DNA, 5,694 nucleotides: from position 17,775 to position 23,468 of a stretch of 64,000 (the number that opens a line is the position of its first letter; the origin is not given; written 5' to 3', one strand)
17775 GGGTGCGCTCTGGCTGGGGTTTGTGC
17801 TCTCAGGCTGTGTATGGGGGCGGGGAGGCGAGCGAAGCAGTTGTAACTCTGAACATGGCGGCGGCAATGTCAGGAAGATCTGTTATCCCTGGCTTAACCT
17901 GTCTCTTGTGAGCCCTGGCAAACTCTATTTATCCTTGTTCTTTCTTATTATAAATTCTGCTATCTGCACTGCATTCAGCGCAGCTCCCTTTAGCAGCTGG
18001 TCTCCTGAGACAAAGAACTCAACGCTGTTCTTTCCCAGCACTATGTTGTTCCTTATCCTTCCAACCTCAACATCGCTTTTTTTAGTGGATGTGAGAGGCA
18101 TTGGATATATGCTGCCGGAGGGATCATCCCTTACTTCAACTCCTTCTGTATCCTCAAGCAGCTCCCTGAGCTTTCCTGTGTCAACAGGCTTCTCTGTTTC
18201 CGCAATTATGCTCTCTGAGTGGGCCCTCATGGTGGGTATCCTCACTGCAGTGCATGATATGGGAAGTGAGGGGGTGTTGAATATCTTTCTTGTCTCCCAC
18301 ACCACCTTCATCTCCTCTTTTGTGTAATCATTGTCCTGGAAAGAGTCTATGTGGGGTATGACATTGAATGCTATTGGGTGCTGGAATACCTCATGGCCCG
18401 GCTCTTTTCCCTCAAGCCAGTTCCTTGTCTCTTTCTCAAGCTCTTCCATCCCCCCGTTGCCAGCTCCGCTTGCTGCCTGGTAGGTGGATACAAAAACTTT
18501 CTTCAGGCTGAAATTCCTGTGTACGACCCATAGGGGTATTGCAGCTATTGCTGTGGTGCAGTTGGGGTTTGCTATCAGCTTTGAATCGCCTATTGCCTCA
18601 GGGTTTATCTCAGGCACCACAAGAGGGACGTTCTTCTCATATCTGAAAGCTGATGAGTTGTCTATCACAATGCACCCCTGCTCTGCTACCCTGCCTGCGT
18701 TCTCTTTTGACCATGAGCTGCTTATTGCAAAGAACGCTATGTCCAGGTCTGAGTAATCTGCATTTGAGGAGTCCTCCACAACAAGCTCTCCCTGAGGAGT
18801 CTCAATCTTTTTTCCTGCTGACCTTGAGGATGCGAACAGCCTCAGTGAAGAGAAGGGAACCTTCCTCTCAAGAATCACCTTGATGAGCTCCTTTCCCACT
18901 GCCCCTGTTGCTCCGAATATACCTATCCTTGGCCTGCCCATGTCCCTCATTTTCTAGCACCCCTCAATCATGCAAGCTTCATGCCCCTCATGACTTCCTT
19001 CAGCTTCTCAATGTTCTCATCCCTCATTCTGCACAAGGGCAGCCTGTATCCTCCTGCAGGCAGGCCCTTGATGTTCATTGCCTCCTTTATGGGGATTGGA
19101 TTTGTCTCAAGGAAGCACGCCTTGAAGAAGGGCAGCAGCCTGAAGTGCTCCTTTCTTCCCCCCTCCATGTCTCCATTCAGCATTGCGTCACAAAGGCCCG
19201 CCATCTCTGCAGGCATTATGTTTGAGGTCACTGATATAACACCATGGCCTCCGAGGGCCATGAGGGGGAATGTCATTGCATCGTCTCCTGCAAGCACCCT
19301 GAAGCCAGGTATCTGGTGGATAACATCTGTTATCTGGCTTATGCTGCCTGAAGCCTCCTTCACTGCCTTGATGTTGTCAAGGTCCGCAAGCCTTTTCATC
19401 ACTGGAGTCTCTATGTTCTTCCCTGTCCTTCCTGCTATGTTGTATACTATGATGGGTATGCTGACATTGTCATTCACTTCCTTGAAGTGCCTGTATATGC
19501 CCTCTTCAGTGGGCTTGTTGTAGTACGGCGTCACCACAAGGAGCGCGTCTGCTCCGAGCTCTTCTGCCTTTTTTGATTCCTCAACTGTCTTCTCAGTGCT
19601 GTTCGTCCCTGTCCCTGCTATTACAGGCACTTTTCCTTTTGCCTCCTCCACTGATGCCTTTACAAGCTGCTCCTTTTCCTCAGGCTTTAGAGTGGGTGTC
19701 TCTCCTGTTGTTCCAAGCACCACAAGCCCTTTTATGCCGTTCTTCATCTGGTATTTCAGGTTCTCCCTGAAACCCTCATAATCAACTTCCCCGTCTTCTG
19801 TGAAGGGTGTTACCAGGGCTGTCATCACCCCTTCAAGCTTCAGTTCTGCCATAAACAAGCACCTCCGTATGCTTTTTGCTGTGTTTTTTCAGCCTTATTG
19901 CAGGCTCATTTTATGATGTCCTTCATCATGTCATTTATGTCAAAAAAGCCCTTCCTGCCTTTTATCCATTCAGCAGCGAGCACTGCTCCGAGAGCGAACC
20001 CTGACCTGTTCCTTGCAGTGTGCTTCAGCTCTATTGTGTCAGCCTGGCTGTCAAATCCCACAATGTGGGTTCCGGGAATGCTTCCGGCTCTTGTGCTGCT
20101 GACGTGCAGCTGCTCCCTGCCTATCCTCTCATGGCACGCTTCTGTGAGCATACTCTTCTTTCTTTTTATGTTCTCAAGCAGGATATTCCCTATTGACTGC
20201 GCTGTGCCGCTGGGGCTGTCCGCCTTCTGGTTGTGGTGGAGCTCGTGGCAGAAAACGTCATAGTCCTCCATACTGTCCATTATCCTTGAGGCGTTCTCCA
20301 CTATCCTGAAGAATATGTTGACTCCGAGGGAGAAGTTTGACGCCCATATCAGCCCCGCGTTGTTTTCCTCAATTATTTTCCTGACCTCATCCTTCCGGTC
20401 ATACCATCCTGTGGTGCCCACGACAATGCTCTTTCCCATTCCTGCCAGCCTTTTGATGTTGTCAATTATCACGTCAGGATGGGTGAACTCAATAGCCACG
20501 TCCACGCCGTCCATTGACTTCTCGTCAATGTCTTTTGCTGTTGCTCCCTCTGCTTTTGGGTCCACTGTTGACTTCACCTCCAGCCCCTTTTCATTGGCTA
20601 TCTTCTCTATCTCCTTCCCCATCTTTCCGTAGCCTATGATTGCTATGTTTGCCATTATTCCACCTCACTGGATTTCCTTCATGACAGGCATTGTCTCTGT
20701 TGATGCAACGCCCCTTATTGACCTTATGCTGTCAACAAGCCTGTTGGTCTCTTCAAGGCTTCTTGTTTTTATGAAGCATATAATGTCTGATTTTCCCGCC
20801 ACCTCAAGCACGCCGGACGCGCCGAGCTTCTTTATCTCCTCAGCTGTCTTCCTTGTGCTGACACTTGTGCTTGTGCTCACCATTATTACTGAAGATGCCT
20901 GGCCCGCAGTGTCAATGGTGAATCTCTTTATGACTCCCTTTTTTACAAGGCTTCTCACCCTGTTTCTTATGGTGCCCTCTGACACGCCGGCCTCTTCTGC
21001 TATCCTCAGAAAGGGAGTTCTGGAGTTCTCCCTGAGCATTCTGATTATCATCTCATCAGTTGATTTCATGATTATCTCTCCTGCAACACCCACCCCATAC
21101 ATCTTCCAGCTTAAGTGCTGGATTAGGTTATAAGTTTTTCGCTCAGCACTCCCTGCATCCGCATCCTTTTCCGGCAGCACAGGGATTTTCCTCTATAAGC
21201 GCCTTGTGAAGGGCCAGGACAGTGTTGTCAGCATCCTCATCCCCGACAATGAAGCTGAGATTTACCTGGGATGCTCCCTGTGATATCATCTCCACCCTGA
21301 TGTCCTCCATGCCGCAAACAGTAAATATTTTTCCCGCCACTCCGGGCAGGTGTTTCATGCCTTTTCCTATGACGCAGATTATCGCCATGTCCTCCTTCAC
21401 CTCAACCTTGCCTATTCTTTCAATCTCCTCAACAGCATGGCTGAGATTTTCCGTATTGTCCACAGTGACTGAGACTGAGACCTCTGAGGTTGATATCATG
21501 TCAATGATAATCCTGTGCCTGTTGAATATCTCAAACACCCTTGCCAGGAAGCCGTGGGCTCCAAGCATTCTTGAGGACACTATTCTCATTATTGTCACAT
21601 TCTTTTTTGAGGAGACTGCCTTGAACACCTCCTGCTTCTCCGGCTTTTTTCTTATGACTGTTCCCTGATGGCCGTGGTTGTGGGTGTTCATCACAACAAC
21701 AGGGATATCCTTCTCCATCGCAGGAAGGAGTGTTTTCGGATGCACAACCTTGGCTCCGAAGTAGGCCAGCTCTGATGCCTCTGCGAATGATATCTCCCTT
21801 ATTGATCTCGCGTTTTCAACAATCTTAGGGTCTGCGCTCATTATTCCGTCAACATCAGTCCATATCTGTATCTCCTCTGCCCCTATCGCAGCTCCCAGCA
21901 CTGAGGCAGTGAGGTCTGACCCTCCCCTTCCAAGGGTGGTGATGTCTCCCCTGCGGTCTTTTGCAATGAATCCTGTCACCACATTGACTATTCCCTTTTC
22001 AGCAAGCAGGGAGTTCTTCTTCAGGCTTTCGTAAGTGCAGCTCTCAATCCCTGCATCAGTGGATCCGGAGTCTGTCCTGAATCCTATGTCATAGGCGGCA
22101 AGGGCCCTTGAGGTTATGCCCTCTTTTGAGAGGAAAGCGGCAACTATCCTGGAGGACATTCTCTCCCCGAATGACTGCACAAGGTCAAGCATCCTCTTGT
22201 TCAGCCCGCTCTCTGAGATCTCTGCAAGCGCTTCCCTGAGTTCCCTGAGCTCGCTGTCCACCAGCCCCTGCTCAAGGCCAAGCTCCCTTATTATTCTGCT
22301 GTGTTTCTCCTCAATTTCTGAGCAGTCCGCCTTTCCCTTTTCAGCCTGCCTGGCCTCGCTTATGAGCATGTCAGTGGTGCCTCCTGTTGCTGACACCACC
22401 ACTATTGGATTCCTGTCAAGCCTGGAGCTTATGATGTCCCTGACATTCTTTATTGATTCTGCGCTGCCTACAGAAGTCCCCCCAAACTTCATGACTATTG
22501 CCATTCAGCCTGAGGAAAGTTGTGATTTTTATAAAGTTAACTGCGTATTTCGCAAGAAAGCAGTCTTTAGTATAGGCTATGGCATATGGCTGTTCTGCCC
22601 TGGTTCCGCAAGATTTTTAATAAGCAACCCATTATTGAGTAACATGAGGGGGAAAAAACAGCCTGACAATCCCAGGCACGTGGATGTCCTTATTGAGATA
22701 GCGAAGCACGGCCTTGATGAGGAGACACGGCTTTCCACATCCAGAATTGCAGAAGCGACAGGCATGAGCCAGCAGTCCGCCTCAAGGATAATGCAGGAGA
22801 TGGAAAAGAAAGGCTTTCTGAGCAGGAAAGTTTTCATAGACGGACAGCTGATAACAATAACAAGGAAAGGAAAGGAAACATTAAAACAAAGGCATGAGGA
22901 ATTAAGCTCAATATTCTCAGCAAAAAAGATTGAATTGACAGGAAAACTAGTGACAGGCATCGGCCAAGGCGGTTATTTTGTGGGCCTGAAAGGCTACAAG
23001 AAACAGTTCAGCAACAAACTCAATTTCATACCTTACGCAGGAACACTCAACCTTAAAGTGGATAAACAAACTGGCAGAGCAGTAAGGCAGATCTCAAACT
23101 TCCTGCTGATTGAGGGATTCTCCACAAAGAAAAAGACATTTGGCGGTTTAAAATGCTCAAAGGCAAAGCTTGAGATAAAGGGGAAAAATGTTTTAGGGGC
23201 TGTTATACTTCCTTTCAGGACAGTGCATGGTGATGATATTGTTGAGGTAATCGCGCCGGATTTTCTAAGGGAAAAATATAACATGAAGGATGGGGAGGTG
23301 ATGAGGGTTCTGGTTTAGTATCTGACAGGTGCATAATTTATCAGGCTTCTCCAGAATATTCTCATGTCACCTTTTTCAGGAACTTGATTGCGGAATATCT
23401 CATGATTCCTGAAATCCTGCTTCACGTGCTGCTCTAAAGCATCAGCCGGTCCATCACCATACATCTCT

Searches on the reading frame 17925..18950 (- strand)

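Call 52: search_protein_families(library=pfam, max_evalue=0.000001, proteins=[window:17925-18950:-])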
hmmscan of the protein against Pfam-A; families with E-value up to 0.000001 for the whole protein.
window:17925-18950:- (341 aa): 2 families
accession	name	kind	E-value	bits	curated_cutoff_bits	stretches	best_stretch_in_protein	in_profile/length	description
PF02774.23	Semialdhyde_dhC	-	1.6e-45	155.9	26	1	146-321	8-184/184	Semialdehyde dehydrogenase, dimerisation domain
PF01118.30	Semialdhyde_dh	-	2.2e-33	115.6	26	1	8-121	1-119/121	Semialdehyde dehydrogenase, NAD binding domain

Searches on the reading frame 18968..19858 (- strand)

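Call 52: search_protein_families(library=pfam, max_evalue=0.000001, proteins=[window:18968-19858:-])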
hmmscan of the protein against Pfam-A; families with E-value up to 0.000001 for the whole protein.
window:18968-19858:- (296 aa): 1 family
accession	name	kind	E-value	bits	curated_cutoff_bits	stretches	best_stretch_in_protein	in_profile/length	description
PF00701.28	DHDPS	-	6.2e-91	304.6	22.1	1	8-289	2-285/289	Dihydrodipicolinate synthetase family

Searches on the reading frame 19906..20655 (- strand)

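Call 52: search_protein_families(library=pfam, max_evalue=0.000001, proteins=[window:19906-20655:-])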
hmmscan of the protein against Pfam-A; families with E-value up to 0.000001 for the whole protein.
window:19906-20655:- (249 aa): 2 families
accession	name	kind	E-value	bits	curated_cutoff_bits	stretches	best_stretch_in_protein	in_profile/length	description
PF05173.19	DapB_C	-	2e-35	121.9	27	1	111-244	1-121/121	Dihydrodipicolinate reductase, C-terminus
PF01113.26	DapB_N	-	8.5e-18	65.1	25.6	1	3-108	2-124/124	Dihydrodipicolinate reductase, N-terminus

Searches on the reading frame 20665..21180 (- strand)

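Call 52: search_protein_families(library=pfam, max_evalue=0.000001, proteins=[window:20665-21180:-])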
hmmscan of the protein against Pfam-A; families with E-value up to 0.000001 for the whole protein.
window:20665-21180:- (171 aa): 3 families
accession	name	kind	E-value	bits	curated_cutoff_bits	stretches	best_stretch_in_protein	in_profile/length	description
PF13412.12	HTH_24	-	1.2e-11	44.5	21.9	1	40-85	3-48/48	Winged helix-turn-helix DNA-binding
PF13404.12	HTH_AsnC-type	-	6.6e-10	39.1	27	1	40-78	3-41/42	AsnC-type helix-turn-helix domain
PF01037.27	AsnC_trans_reg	-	5.5e-09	36.2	25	1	100-169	2-73/73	Lrp/AsnC ligand binding domain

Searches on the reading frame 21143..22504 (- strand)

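Call 52: search_protein_families(library=pfam, max_evalue=0.000001, proteins=[window:21143-22504:-])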
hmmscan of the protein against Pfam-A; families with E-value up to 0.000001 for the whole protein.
window:21143-22504:- (453 aa): 4 families
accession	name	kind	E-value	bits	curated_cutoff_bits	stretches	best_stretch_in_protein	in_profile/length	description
PF00696.33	AA_kinase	-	1.2e-52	179.4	24.9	1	1-273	1-234/234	Amino acid kinase family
PF22468.2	ACT_9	-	4.1e-31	107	27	2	376-436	1-61/61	ACT domain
PF01842.31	ACT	-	3.1e-12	46.5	27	0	382-437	6-65/66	ACT domain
PF13840.12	ACT_7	-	3.1e-11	43.4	27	0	368-434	1-65/65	ACT domain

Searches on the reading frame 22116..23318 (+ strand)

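Call 63: search_protein_families(library=pfam, max_evalue=0.001, proteins=[window:22116-23318:+])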
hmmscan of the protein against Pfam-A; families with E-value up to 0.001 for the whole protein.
window:22116-23318:+ (400 aa): 6 families
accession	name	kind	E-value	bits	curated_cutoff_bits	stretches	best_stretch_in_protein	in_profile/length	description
PF01982.22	CTP-dep_RFKase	-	7.6e-32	110.2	25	1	279-398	2-119/121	Domain of unknown function DUF120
PF12802.13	MarR_2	-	2.8e-08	34.2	27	1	185-237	4-52/61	MarR family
PF13545.12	HTH_Crp_2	-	1.3e-05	25.5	27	1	191-238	6-56/70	Crp-like helix-turn-helix domain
PF13412.12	HTH_24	-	2.7e-05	24.1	21.9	1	200-234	12-46/48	Winged helix-turn-helix DNA-binding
PF01047.28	MarR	-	0.0001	22.5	24.6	1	200-238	12-50/59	MarR family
PF09339.16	HTH_IclR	-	0.00047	20.3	22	0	203-237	16-50/52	IclR helix-turn-helix domain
